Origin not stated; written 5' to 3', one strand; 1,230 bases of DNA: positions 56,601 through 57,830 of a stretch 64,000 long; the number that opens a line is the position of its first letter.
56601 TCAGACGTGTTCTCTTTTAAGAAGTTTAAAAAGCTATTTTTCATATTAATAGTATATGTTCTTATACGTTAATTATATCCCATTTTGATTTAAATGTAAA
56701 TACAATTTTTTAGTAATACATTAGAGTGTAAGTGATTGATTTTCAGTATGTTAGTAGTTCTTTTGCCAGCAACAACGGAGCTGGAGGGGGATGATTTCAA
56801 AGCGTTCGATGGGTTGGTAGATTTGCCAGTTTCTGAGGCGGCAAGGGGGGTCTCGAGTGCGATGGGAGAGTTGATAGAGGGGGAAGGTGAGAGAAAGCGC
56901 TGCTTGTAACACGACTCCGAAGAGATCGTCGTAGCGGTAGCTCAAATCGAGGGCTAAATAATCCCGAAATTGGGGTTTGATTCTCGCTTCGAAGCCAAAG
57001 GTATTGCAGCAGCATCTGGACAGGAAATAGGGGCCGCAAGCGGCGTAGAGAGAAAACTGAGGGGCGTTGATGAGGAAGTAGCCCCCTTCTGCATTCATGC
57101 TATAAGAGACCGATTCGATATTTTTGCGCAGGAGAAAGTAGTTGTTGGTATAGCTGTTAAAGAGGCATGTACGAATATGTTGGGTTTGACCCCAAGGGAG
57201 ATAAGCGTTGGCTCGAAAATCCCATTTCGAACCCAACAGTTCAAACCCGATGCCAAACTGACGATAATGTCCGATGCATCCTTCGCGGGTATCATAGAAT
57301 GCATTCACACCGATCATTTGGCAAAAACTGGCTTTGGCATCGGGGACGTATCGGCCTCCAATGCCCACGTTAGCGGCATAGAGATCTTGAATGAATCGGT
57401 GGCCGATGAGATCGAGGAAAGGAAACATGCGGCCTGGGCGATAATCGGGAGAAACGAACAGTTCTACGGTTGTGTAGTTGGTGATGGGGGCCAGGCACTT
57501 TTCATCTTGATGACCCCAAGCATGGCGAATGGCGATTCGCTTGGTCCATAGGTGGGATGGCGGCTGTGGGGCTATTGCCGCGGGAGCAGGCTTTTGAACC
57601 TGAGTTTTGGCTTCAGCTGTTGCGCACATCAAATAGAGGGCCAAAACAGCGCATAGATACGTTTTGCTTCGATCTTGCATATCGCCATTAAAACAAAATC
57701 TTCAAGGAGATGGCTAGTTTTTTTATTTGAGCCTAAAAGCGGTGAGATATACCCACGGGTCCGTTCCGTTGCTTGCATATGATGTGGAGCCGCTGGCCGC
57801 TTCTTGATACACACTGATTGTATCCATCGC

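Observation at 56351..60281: Operon linking an 8-repeat/FN3 secreted protein, a BclA-like collagen fibre protein and a Cys-rich passenger-less beta-barrel: candidate undescribed chlamydial surface-fibre system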

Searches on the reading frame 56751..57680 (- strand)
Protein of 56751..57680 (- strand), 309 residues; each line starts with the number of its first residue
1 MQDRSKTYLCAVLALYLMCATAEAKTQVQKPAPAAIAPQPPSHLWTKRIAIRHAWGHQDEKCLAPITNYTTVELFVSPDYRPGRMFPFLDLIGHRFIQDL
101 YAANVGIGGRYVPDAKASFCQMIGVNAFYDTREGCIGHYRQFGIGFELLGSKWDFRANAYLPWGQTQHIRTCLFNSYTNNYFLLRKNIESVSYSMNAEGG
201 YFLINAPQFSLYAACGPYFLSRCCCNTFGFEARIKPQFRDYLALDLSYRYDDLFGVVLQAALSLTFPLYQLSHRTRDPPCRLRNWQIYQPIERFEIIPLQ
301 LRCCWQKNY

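Call 3: search_protein_families(library=pfam, proteins=[window:56751-57680:-], max_evalue=0.1)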
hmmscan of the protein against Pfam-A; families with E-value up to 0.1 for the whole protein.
window:56751-57680:- (309 aa): 1 family
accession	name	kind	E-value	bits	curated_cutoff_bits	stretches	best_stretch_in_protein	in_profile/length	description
PF11924.14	IAT_beta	-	2.8e-09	37.4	22.3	1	98-170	89-154/279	Inverse autotransporter, beta-domain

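Call 4: search_protein_families(library=ncbifam, proteins=[window:56751-57680:-], max_evalue=0.1)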
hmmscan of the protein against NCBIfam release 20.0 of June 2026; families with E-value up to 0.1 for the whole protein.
window:56751-57680:- (309 aa): 0 families

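Call 7: find_homologous_proteins(query=window:56751-57680:-)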
Query window:56751-57680:- (309 aa): 48 proteins with E <= 0.001 among 1524 candidates.
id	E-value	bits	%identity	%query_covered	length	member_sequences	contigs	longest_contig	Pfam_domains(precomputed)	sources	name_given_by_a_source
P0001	1.1e-196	671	100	91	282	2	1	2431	PF11924.15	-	-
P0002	1.9e-99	351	52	95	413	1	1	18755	PF11924.15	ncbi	-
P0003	1.0e-98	349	53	86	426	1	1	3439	PF11924.15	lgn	-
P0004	6.0e-97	343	54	86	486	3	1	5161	PF11924.15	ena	-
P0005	1.9e-96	341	54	87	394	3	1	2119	PF11924.15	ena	-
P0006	6.9e-96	340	49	95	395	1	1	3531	PF11924.15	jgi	-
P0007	4.6e-89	317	49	93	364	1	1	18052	PF11924.15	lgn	-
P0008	6.3e-87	310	49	86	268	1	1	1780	PF11924.15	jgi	jgi:hypothetical protein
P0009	3.5e-85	304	50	86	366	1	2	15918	-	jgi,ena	-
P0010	4.2e-84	301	50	87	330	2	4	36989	PF11924.15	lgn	-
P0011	5.4e-83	297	56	73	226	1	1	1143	PF11924.15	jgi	jgi:hypothetical protein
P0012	6.7e-83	297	47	90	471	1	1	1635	PF11924.15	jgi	jgi:hypothetical protein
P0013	7.2e-81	290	47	89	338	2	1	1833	PF11924.15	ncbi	-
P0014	2.0e-80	289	48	84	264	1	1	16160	PF11924.15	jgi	jgi:hypothetical protein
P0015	3.7e-80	288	49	87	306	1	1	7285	PF11924.15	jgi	-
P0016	7.1e-79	284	44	96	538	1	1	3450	PF11924.15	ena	-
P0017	4.1e-78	281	46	94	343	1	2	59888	PF11924.15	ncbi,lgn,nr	ncbi:MAG TPA: inverse autotransporter beta domain-containing protein [Rhabdochlamydiaceae bacterium]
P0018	2.7e-77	278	47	86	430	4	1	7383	PF11924.15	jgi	jgi:hypothetical protein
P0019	4.4e-77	278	47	87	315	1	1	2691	PF11924.15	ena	-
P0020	2.2e-76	275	40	100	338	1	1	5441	PF11924.15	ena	-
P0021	1.9e-75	272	47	85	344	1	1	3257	PF11924.15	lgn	-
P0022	5.8e-75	271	44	92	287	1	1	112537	PF11924.15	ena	-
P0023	1.5e-74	270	43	99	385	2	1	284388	PF11924.15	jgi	jgi:hypothetical protein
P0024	4.8e-74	268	42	100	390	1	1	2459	PF11924.15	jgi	jgi:hypothetical protein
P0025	5.1e-73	264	42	93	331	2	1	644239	PF11924.15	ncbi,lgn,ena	-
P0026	3.6e-72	262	46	87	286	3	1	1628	PF11924.15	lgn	-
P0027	2.5e-71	259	43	90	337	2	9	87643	PF11924.15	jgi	jgi:hypothetical protein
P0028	6.9e-71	257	46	85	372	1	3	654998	PF11924.15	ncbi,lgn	-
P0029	9.6e-71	257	45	90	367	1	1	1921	PF11924.15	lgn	-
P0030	3.5e-70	255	41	90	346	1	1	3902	PF11924.15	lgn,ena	-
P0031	1.0e-67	247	42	85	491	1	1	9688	PF11924.15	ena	-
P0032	7.3e-67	244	43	88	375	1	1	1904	PF11924.15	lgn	-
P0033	4.8e-66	242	42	87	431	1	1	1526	PF11924.15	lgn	-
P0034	6.2e-65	238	44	87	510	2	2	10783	PF11924.15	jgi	jgi:hypothetical protein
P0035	1.2e-64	237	43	85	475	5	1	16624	PF11924.15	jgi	-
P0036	3.1e-61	226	42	85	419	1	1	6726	PF11924.15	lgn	-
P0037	1.7e-60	223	41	85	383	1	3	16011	PF11924.15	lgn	-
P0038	4.9e-60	222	42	90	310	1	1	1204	PF11924.15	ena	-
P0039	1.4e-59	220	39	90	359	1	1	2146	PF11924.15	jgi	jgi:hypothetical protein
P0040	1.4e-59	220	41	79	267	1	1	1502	PF11924.15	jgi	jgi:hypothetical protein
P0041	1.9e-58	217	41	88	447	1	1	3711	PF11924.15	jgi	jgi:hypothetical protein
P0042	4.2e-57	212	44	72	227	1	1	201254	PF11924.15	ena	-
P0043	5.3e-57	212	41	85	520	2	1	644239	PF11924.15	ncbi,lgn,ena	-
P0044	7.0e-57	211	41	87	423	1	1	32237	PF11924.15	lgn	-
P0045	1.2e-54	204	42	78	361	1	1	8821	PF11924.15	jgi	-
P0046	2.3e-49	187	36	78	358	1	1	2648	PF11924.15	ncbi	-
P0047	8.7e-43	165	34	79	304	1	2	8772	PF11924.15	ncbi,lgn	-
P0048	3.2e-41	160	35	99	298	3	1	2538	PF11924.15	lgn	-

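Call 17: find_encoding_contigs(protein=P0017, flank=7000, max_places=2)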
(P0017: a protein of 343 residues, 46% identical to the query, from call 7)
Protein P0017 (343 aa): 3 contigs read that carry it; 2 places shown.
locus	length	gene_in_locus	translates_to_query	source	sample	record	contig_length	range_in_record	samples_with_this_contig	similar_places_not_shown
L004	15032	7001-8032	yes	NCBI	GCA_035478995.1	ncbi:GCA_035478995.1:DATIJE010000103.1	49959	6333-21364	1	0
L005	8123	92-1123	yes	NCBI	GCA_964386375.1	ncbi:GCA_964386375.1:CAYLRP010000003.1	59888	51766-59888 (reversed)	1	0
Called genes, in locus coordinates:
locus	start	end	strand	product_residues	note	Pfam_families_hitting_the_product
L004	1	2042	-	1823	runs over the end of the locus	PF05593:RHS_repeat (weak), PF25023:TEN_YD-shell, PF05593:RHS_repeat (weak)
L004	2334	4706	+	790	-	PF09364:XFP_N, PF03894:XFP, PF09363:XFP_C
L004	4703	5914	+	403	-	PF00871:Acetate_kinase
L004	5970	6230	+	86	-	PF09386:ParD (weak)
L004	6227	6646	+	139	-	PF02661:Fic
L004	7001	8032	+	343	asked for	PF11924:IAT_beta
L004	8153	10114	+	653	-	-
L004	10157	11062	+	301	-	PF01697:Glyco_transf_92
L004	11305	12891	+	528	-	-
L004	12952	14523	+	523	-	-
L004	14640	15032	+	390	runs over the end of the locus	PF00535:Glycos_transf_2, PF07719:TPR_2 (faint), PF12895:ANAPC3 (faint), PF13424:TPR_12 (faint), PF13428:TPR_14 (faint), PF13432:TPR_16 (faint), PF14559:TPR_19 (faint), PF21033:RMD1-3 (faint)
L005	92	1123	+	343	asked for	PF11924:IAT_beta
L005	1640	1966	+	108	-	-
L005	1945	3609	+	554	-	-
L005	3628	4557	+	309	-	PF01697:Glyco_transf_92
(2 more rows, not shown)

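Call 18: find_encoding_contigs(protein=P0025, flank=7000, max_places=2)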
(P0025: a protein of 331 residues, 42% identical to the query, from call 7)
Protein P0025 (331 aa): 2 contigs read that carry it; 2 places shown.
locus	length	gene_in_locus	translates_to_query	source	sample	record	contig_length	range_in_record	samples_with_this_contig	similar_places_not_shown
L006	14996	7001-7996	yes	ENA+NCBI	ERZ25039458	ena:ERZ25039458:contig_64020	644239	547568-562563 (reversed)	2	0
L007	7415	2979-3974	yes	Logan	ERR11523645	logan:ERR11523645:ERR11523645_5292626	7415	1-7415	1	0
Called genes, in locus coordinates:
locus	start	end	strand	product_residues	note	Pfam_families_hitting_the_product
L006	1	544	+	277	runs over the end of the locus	PF25596:CPSase_L_D1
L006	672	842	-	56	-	-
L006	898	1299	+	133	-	-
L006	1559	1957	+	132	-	-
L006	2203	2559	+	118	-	PF01075:Glyco_transf_9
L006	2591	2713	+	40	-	-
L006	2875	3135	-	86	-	-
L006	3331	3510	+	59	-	PF00185:OTCace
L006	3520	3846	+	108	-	PF01948:PyrI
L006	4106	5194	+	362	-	PF01979:Amidohydro_1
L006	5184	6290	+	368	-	PF01180:DHO_dh, PF01207:Dus (faint)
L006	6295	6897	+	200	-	PF00156:Pribosyltran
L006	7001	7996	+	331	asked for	PF11924:IAT_beta (weak)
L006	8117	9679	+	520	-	PF11924:IAT_beta (weak)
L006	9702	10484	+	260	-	PF00215:OMPdecase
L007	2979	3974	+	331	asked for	PF11924:IAT_beta (weak)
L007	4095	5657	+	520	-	PF11924:IAT_beta (weak)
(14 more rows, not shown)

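Call 19: find_encoding_contigs(protein=P0002, flank=7000, max_places=2)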
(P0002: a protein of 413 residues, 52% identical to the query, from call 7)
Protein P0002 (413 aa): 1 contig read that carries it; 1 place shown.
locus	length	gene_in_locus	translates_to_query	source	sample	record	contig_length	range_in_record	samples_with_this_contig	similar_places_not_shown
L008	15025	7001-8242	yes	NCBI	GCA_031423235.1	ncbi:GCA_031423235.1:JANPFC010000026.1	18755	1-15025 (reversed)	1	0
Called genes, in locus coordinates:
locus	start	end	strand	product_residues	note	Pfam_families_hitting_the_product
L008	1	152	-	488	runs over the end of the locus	PF07719:TPR_2 (faint)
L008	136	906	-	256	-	-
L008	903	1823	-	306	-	PF01755:Glyco_transf_25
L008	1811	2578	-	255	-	-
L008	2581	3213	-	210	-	PF04989:RMNT_CmcI (faint), PF05711:TylF (faint), PF13578:Methyltransf_24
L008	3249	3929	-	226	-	PF04989:RMNT_CmcI (weak), PF01596:Methyltransf_3 (weak), PF05711:TylF (weak), PF13578:Methyltransf_24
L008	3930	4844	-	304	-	PF01755:Glyco_transf_25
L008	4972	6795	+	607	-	PF00254:FKBP_C (weak)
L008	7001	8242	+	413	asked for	PF11924:IAT_beta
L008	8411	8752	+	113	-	-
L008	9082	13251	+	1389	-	PF11924:IAT_beta (weak)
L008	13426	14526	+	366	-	PF02275:CBAH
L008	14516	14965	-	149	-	PF06250:YhcG_C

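Call 33: search_solved_structures(query=A2, max_evalue=1, show_alignments=1)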
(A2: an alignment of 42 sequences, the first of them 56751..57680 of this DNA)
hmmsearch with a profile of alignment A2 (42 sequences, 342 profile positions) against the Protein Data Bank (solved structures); distinct sequences matched with E-value up to 1: 1.
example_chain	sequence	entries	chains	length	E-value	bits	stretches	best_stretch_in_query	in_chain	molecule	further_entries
4e1t_A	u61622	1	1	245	5e-08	35.7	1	97-210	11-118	Invasin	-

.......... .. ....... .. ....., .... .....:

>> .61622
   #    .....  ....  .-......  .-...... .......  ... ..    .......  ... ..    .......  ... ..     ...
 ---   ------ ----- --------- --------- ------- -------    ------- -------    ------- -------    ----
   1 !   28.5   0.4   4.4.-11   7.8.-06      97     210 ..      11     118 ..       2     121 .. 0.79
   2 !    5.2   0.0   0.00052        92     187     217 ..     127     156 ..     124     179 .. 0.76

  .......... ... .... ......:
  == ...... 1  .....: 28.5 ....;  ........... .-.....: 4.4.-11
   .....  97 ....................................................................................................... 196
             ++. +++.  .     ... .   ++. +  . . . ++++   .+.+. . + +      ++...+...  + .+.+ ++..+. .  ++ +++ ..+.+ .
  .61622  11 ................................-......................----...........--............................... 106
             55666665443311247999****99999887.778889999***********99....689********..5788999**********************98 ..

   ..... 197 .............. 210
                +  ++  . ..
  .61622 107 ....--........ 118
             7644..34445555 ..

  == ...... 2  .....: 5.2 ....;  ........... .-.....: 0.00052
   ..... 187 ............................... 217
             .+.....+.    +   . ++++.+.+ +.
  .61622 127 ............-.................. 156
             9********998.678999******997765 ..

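Call 39: predict_structure(alignment_id=A2)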
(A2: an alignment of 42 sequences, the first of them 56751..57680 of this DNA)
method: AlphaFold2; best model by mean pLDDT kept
length: 309 residues; sequences in the alignment: 42
mean_pLDDT: 89.4   pTM: 0.80
mean pLDDT of the five models: 89.4, 89.4, 89.4, 88.3, 84.0
residues with pLDDT >= 90: 215; 70-90: 66; 50-70: 24; < 50: 4
segments of 3 or more residues with pLDDT < 50: none
pLDDT, mean of each block of 10 residues (from residue 1): 71 72 53 76 93 88 74 96 94 94 97 89 97 95 97 97 96 90 94 97 96 97 90 97 97 92 97 77 92 89 89
secondary structure, 60 per line:
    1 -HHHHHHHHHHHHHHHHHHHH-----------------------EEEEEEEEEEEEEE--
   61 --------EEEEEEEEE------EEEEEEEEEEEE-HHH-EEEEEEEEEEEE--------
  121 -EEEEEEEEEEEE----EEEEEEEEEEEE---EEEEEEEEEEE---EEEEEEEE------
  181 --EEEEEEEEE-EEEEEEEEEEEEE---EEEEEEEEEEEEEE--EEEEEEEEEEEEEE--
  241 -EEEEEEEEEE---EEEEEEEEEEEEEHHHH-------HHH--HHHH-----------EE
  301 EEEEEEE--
elements in order: H2-21 E45-58 E69-77 E84-95 E101-112 E122-133 E138-149 E153-163 E167-174 E183-191 E193-205 E209-222 E225-238 E242-251 E255-267 H268-271 H284-287 E299-307

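Call 43: fold_search(model_id=the predicted structure, library=pdb)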
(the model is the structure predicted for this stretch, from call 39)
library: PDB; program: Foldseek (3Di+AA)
matches with E <= 10: 911; with E <= 0.001: 43
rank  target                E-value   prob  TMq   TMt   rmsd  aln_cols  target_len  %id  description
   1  4e1t                  6.9e-09  1.00  0.56  0.69   6.6       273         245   15  X-ray crystal structure of the transmembrane beta-domain from invasin from Yersinia pseudotuberculosis (released 2012-06-13)
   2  4e1s                  1.4e-08  1.00  0.56  0.70   6.7       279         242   14  X-ray crystal structure of the transmembrane beta-domain from intimin from EHEC strain O157:H7 (released 2012-06-13)
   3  5g26                  1.3e-07  1.00  0.56  0.70   6.8       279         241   15  Unveiling the Mechanism Behind the in-meso Crystallization of Membrane Proteins (released 2017-02-15)
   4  3slo                  3.7e-06  1.00  0.36  0.36  15.7       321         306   10  Pre-cleavage Structure of the Autotransporter EspP - N1023D mutant (released 2011-11-16)
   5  3aeh_A                3.7e-06  1.00  0.33  0.35  19.9       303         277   11  Integral membrane domain of autotransporter Hbp (released 2010-07-07)
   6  3slt                  5.4e-06  1.00  0.35  0.35  16.5       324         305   11  Pre-cleavage Structure of the Autotransporter EspP - N1023S Mutant (released 2011-11-16)
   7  3slj                  1.0e-05  1.00  0.38  0.38  16.2       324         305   11  Pre-cleavage Structure of the Autotransporter EspP - N1023A mutant (released 2011-11-16)
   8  2qom_B                3.9e-05  1.00  0.35  0.38  10.0       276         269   10  The crystal structure of the E.coli EspP autotransporter Beta-domain. (released 2007-11-13)
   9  2qom_A                6.7e-05  1.00  0.32  0.36  10.8       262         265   10  The crystal structure of the E.coli EspP autotransporter Beta-domain. (released 2007-11-13)
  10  4kr8_A                8.1e-05  1.00  0.31  0.29  17.6       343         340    9  Salmonella typhi OmpF complex with Daunomycin (released 2014-05-28)
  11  3qq2_A                8.6e-05  1.00  0.31  0.38  11.4       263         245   11  Crystal Structure of the Beta Domain of the Bordetella Autotransporter Brka (released 2011-04-13)
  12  8bo2_P                9.4e-05  1.00  0.38  0.39  11.8       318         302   10  BAM-EspP complex structure with BamA-S425C/EspP-S1299C mutations in nanodisc (released 2023-04-26)
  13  4kr8_B                1.9e-04  1.00  0.30  0.29  17.5       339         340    8  Salmonella typhi OmpF complex with Daunomycin (released 2014-05-28)
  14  4mee                  2.6e-04  0.99  0.26  0.27  13.3       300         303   12  Crystal structure of the transport unit of the autotransporter AIDA-I from Escherichia coli (released 2014-06-04)
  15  2iwv_A                2.9e-04  1.00  0.41  0.45  16.8       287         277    8  Structure of the monomeric outer membrane porin OmpG in the open and closed conformation (released 2006-08-14)
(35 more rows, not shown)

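Call 57: find_related_loci(query=A2, collection=genome_contigs, flank=10000)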
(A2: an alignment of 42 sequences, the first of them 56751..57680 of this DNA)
Query A2 (309 aa) in genome_contigs; peptide patterns used: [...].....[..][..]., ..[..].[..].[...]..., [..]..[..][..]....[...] (x = any residue, [..] = any of these).
210 stretches matched a pattern; 174 encode a relative of the query (tblastn E <= 1e-3); the best 80 are kept; 79 distinct loci.
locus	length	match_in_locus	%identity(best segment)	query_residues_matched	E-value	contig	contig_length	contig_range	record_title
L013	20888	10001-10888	55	14-309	2e-116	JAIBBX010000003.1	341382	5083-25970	MAG: Parachlamydiales bacterium isolate SSF52 NODE_201_length_341382_cov_25.586591, whole genome shotgun sequence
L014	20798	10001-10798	54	45-309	1e-105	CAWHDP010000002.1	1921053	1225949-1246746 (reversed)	MAG: uncultured Chlamydiae bacterium isolate MFD04780.bin.1.32 genome assembly, contig: contig_180, whole genome shotgun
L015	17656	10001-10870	52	17-309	5e-103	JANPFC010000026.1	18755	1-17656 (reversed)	MAG: Chlamydiota bacterium isolate VAR_78_metabat_106 VAR_78_k141_698531, whole genome shotgun sequence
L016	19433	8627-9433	53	42-309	5e-98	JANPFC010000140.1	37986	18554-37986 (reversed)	MAG: Chlamydiota bacterium isolate VAR_78_metabat_106 VAR_78_k141_818188, whole genome shotgun sequence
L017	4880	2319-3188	50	27-309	5e-96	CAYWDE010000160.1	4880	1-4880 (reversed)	MAG TPA_asm: uncultured bacterium isolate SRP302895_co1_246 genome assembly, contig: NODE_37785_length_4880_cov_4.317098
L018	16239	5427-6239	50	42-309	5e-90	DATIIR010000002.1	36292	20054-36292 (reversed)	MAG TPA_asm: Chlamydiales bacterium isolate SMAG_U15670 k141_482647, whole genome shotgun sequence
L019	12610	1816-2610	51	47-309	1e-89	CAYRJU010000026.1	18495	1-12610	MAG TPA_asm: uncultured bacterium isolate SRP200132_co2_350 genome assembly, contig: NODE_2433_length_18495_cov_16.56702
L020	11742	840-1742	46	19-309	4e-86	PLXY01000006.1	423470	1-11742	MAG: Parachlamydiales bacterium isolate palsa_1444 73.20120700_P3D.326_contig_39863, whole genome shotgun sequence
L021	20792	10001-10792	46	44-309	2e-81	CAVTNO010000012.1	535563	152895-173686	MAG: uncultured Rhabdochlamydiaceae bacterium isolate MFD04780.bin.1.108 genome assembly, contig: contig_5895, whole gen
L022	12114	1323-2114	47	44-309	1e-80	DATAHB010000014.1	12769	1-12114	MAG TPA_asm: Rhabdochlamydiaceae bacterium isolate SMAG_U6844 k141_4464631, whole genome shotgun sequence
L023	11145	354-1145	47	47-309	2e-80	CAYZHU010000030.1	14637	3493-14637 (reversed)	MAG TPA_asm: uncultured bacterium isolate SRP200132_co1_73 genome assembly, contig: NODE_7197_length_14637_cov_6.580236,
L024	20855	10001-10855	48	24-309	3e-80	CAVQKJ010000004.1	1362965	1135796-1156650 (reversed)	MAG: uncultured Chlamydiae bacterium isolate MFD00008.bin.3.143 genome assembly, contig: contig_22723, whole genome shot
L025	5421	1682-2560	42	31-309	4e-79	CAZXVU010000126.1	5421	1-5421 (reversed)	MAG TPA_asm: uncultured bacterium isolate SRP200132_co1_523 genome assembly, contig: NODE_29361_length_5421_cov_8.223071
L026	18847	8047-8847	44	47-309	4e-79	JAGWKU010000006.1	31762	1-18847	MAG: Verrucomicrobiota bacterium isolate REEB169 contig-150_1540, whole genome shotgun sequence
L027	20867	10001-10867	46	20-309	1e-77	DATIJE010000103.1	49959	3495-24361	MAG TPA_asm: Rhabdochlamydiaceae bacterium isolate SMAG_U15683 k141_253509, whole genome shotgun sequence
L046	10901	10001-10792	38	47-309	4e-59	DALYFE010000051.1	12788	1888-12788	MAG TPA_asm: Chlamydiales bacterium isolate CTOTU14274 NODE_1108_length_12788_cov_3.927825, whole genome shotgun sequenc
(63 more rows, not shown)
